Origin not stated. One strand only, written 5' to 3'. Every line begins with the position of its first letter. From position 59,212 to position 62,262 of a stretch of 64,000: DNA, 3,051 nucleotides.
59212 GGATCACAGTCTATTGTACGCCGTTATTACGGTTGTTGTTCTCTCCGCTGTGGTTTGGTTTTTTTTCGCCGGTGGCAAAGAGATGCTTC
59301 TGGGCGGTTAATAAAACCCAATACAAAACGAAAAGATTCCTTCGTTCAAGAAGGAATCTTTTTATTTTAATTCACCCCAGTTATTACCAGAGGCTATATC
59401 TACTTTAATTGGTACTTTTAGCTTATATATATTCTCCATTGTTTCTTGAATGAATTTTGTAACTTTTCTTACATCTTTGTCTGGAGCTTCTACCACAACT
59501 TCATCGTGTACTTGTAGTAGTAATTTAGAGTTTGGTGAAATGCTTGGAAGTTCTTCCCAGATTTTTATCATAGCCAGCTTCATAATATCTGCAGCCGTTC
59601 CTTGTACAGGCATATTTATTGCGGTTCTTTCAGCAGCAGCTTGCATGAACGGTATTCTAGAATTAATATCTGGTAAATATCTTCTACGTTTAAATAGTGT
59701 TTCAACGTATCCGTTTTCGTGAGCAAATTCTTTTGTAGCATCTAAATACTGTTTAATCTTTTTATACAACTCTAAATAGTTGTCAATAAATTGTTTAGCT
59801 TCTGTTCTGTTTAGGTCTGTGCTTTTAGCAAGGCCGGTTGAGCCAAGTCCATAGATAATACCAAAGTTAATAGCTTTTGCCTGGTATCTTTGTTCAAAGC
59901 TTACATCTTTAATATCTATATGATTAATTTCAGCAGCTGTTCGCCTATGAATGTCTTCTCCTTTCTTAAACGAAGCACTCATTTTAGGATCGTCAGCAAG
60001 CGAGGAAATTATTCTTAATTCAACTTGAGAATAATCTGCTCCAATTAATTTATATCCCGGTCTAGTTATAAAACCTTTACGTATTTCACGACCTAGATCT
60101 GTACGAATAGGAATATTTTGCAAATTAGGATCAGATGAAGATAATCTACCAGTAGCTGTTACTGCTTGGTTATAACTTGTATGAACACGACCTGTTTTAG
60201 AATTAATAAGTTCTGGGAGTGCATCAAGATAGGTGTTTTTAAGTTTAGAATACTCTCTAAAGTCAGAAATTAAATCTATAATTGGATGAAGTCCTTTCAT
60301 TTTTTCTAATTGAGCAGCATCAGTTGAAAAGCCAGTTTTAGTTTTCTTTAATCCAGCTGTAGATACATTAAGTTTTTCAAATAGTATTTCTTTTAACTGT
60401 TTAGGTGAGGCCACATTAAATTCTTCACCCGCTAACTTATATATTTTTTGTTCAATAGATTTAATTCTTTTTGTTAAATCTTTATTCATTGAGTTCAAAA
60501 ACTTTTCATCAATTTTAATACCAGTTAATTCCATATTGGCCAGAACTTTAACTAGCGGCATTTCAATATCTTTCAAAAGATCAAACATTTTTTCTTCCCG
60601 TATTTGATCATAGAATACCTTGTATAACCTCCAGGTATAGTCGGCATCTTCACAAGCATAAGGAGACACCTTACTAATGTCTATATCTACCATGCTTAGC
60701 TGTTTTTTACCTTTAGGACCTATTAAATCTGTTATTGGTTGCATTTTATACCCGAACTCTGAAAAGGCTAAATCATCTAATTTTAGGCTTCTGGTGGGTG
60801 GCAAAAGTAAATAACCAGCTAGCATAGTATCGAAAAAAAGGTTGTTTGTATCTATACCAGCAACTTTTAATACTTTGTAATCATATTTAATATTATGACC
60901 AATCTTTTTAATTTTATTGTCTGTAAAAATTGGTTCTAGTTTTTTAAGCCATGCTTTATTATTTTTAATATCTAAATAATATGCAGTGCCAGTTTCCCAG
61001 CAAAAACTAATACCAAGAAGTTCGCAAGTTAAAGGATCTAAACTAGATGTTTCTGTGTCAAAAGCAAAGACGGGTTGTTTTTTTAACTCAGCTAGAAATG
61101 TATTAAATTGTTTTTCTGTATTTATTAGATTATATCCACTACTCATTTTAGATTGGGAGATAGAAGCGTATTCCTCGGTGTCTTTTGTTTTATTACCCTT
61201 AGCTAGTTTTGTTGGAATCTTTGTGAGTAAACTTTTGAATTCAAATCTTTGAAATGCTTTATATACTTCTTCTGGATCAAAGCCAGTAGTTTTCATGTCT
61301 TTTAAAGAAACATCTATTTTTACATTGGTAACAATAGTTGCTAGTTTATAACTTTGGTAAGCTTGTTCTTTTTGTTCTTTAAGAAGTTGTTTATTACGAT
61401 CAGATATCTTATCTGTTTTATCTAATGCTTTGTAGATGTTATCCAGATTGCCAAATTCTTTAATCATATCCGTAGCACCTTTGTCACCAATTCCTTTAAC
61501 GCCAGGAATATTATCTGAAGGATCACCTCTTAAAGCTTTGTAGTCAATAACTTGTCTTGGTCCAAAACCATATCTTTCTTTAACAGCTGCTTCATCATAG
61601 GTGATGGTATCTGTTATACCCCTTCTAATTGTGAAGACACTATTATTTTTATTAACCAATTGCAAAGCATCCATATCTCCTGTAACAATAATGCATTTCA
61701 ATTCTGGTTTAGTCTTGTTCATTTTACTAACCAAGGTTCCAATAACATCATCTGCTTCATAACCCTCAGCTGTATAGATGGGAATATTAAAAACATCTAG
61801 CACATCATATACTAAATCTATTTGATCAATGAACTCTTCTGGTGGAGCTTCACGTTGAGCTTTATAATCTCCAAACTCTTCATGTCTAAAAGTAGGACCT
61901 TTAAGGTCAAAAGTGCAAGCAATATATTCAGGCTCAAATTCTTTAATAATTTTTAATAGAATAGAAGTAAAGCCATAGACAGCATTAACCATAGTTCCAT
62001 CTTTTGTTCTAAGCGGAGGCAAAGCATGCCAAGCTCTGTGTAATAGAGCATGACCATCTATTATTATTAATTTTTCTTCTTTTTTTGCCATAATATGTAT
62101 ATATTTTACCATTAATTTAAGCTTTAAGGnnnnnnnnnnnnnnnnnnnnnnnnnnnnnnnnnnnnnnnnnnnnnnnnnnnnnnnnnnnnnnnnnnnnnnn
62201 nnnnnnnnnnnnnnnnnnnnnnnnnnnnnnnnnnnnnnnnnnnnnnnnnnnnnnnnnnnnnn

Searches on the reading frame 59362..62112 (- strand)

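Call 76: search_protein_families(library=pfam, proteins=[window:59362-62112:-])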
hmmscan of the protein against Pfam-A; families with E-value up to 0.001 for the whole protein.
window:59362-62112:- (916 aa): 5 families
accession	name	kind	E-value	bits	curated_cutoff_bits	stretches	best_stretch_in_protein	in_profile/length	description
PF00476.26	DNA_pol_A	-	2.7e-154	514.2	34.3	1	537-914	2-381/381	DNA polymerase family A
PF02739.22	5_3_exonuc_N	-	2e-55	187.4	34.3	1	14-182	1-164/164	5'-3' exonuclease, N-terminal resolvase-like domain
PF01367.25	5_3_exonuc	-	4.1e-31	107.8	40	1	185-280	3-96/97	5'-3' exonuclease, C-terminal SAM fold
PF01612.26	DNA_pol_A_exo1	-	4e-30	105.3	23.6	1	328-503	2-171/173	3'-5' exonuclease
PF22619.2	DNA_polI_exo1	-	1.3e-08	35.2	27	1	359-469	9-116/140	DNA polymerase I, ribonuclease H-like domain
